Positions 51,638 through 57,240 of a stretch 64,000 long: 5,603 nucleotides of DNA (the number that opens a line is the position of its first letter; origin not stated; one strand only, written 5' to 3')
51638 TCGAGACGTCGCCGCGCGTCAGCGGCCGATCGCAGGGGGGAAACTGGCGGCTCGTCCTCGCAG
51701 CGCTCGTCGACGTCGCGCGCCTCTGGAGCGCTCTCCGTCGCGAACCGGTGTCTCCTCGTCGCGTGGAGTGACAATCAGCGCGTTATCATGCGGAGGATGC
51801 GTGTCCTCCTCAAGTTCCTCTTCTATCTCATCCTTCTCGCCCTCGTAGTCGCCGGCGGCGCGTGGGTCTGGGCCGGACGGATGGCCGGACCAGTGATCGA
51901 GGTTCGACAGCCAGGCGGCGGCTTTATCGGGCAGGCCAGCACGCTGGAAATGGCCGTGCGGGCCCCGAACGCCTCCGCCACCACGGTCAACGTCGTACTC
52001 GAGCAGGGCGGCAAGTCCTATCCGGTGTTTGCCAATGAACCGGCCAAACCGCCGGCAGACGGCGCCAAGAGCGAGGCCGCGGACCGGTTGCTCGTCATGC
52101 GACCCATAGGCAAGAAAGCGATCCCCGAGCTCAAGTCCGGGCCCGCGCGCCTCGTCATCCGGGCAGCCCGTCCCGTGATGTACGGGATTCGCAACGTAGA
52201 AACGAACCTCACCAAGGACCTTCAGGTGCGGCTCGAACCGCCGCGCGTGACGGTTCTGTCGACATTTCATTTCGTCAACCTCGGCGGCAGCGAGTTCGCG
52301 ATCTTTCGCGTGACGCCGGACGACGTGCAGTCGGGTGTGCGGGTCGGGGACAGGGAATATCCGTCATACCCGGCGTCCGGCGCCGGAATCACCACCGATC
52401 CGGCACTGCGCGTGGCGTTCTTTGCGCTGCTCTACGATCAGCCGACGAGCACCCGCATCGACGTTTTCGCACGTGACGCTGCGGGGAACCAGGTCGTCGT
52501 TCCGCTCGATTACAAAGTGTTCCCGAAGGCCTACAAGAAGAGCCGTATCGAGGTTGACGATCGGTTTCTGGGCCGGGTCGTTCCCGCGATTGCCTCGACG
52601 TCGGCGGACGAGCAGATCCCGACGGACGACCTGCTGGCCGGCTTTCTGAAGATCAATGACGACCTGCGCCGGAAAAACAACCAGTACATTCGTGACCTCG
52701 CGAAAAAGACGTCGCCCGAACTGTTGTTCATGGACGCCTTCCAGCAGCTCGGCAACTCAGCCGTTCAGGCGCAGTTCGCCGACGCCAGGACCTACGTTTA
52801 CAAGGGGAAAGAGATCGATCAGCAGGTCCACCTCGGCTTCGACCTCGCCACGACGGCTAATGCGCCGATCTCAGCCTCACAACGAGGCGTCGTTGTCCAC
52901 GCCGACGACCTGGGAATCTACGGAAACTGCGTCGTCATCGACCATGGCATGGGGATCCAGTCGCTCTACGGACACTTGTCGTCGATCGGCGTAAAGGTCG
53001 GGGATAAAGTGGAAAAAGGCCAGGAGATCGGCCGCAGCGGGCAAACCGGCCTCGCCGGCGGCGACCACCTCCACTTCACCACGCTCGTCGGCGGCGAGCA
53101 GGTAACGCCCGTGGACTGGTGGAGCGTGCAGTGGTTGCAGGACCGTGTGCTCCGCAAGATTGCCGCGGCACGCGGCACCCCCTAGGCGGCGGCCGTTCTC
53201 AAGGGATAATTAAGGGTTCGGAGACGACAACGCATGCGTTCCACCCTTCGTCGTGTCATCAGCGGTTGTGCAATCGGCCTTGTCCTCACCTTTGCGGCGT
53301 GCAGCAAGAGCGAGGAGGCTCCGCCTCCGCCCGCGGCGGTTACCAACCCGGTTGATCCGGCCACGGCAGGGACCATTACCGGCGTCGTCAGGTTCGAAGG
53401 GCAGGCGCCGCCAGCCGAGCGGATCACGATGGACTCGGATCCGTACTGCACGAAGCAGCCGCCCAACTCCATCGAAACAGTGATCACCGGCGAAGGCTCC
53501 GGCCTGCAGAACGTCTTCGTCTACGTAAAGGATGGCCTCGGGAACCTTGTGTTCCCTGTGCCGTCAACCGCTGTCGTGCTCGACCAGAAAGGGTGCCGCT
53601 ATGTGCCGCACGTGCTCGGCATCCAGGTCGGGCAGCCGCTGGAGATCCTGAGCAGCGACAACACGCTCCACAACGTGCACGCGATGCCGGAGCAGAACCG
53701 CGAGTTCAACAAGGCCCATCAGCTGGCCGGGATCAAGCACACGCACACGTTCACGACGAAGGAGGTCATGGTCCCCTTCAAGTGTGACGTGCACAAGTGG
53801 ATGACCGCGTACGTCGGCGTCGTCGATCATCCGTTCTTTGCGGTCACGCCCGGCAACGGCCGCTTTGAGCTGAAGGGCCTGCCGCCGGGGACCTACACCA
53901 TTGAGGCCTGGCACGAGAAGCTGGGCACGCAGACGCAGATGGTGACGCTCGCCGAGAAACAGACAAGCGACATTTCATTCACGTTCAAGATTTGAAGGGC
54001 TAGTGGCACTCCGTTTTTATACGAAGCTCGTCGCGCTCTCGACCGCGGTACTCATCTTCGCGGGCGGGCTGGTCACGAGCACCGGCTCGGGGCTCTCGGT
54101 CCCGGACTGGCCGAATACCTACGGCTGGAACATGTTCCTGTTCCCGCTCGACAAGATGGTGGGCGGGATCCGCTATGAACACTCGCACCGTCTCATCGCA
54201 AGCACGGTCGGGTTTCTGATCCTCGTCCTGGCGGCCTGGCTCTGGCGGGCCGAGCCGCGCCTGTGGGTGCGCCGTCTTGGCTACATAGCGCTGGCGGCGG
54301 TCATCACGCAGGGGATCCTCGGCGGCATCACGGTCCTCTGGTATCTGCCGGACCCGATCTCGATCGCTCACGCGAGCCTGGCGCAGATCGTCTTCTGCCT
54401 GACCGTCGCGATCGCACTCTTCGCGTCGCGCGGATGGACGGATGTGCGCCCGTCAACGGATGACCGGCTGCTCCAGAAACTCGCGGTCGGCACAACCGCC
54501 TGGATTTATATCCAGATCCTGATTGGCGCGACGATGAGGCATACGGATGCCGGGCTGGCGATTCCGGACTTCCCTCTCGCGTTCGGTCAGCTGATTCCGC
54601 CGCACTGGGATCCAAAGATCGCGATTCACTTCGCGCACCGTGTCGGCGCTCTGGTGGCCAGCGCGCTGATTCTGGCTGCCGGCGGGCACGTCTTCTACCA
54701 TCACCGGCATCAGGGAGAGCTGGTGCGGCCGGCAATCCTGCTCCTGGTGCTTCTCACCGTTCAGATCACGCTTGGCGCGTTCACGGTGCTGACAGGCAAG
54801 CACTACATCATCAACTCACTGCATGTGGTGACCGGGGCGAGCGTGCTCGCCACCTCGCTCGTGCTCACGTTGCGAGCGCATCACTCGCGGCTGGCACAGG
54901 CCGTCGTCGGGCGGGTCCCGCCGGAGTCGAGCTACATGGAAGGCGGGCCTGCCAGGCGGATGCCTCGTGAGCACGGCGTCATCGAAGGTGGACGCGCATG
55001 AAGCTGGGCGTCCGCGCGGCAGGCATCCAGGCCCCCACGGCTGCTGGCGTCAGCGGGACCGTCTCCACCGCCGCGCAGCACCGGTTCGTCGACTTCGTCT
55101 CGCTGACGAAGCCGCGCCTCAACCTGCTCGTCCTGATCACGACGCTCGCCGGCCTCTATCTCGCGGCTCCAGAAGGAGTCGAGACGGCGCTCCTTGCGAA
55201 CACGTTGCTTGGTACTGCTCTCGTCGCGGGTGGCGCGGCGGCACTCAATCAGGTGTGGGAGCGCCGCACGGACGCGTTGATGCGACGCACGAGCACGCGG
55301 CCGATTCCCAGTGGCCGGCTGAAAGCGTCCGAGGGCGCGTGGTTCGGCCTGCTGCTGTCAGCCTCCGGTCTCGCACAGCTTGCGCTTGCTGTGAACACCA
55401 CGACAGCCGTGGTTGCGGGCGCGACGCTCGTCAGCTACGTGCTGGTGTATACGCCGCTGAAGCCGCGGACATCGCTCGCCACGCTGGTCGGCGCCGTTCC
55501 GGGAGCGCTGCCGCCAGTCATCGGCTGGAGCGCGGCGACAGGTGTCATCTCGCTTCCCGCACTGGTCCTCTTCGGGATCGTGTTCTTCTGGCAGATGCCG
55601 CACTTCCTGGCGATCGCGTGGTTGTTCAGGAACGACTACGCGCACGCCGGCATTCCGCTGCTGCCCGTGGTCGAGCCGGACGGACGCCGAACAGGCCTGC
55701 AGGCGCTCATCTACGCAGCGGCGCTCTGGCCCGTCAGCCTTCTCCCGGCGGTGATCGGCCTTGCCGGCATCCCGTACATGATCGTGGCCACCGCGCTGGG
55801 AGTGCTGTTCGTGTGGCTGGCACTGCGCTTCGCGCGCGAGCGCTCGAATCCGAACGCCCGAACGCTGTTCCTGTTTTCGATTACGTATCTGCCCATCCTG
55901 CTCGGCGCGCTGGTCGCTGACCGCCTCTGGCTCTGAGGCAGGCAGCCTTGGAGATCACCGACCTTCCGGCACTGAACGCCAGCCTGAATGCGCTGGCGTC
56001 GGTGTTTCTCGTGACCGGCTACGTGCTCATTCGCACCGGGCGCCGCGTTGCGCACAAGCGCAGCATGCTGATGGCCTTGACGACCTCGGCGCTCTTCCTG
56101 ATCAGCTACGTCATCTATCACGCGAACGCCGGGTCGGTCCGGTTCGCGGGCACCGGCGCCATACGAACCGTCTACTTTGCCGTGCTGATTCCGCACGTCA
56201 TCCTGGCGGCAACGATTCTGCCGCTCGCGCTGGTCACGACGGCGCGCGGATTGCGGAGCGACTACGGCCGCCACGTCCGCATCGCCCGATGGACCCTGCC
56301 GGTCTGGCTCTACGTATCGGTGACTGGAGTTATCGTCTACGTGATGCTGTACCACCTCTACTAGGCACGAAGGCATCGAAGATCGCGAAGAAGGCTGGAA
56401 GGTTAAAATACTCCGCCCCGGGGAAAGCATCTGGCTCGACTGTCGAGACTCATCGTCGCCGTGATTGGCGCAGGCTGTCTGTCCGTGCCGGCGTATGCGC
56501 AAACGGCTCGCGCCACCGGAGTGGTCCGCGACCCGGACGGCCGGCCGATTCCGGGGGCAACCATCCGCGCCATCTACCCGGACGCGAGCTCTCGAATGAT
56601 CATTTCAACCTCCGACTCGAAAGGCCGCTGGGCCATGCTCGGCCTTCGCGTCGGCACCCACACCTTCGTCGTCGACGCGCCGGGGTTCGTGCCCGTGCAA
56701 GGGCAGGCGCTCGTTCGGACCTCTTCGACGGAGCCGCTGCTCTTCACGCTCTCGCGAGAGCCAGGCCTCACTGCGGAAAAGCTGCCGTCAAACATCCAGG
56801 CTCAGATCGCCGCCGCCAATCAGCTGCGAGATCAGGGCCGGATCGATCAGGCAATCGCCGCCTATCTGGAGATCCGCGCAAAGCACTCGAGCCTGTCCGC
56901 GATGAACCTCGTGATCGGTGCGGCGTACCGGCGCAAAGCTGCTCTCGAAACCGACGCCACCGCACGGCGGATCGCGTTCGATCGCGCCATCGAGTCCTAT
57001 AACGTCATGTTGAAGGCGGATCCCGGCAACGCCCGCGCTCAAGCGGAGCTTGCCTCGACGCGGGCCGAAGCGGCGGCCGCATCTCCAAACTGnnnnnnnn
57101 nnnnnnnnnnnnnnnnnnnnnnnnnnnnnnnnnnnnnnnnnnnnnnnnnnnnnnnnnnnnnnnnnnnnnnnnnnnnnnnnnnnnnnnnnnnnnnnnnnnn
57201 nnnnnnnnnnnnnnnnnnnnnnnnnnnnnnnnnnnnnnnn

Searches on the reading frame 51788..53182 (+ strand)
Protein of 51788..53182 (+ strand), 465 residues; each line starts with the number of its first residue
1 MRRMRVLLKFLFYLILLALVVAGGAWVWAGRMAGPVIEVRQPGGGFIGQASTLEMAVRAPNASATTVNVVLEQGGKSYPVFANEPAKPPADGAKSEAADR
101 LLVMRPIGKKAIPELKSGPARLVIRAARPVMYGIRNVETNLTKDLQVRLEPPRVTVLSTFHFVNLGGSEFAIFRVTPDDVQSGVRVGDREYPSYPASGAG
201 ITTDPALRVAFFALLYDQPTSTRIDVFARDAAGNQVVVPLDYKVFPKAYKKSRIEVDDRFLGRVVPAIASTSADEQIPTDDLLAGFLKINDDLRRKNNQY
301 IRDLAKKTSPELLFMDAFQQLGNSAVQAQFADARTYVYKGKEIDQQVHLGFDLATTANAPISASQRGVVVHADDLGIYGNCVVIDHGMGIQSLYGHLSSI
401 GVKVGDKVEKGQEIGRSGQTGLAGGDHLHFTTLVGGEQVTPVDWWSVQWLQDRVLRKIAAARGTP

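Call 52: search_protein_families(library=pfam, proteins=[window:51788-53182:+], max_evalue=0.0001)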
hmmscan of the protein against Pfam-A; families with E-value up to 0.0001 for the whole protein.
window:51788-53182:+ (465 aa): 1 family
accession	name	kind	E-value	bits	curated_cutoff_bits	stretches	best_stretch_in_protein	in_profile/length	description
PF01551.29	Peptidase_M23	-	5e-28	97.6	28.7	1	347-441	2-96/96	Peptidase family M23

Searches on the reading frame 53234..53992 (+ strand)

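Call 52: search_protein_families(library=pfam, proteins=[window:53234-53992:+], max_evalue=0.0001)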
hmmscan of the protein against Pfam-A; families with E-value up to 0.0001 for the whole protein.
window:53234-53992:+ (253 aa): 1 family
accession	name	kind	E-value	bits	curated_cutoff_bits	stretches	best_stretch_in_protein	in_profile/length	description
PF13620.12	CarboxypepD_reg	-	8.1e-09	36.2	32.3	1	203-251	32-81/82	Carboxypeptidase regulatory-like domain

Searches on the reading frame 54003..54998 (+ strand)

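Call 52: search_protein_families(library=pfam, proteins=[window:54003-54998:+], max_evalue=0.0001)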
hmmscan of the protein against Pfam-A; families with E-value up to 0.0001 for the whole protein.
window:54003-54998:+ (332 aa): 1 family
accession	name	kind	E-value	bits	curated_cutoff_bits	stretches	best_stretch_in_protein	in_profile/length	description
PF02628.20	COX15-CtaA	-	9.2e-37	127.2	29.9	2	58-284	77-320/322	Cytochrome oxidase assembly protein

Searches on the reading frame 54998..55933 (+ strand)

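Call 52: search_protein_families(library=pfam, proteins=[window:54998-55933:+], max_evalue=0.0001)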
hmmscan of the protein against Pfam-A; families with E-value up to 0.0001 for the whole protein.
window:54998-55933:+ (312 aa): 1 family
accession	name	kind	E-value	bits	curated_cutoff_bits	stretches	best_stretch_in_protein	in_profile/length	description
PF01040.23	UbiA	-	4.6e-57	193.6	34.2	1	45-293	1-246/250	UbiA prenyltransferase family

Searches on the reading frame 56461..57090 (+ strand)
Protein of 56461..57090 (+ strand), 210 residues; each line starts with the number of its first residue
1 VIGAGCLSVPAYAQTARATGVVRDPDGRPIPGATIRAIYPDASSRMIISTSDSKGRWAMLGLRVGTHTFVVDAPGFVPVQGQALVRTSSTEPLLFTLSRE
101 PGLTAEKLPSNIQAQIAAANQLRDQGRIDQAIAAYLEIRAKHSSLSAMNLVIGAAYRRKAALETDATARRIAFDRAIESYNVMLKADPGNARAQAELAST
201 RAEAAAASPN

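Call 52: search_protein_families(library=pfam, proteins=[window:56461-57090:+], max_evalue=0.0001)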
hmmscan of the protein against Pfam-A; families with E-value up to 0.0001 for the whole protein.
window:56461-57090:+ (210 aa): 1 family
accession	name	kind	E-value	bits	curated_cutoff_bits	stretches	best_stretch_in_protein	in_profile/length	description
PF13620.12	CarboxypepD_reg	-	6.9e-13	49.2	32.3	1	19-97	3-81/82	Carboxypeptidase regulatory-like domain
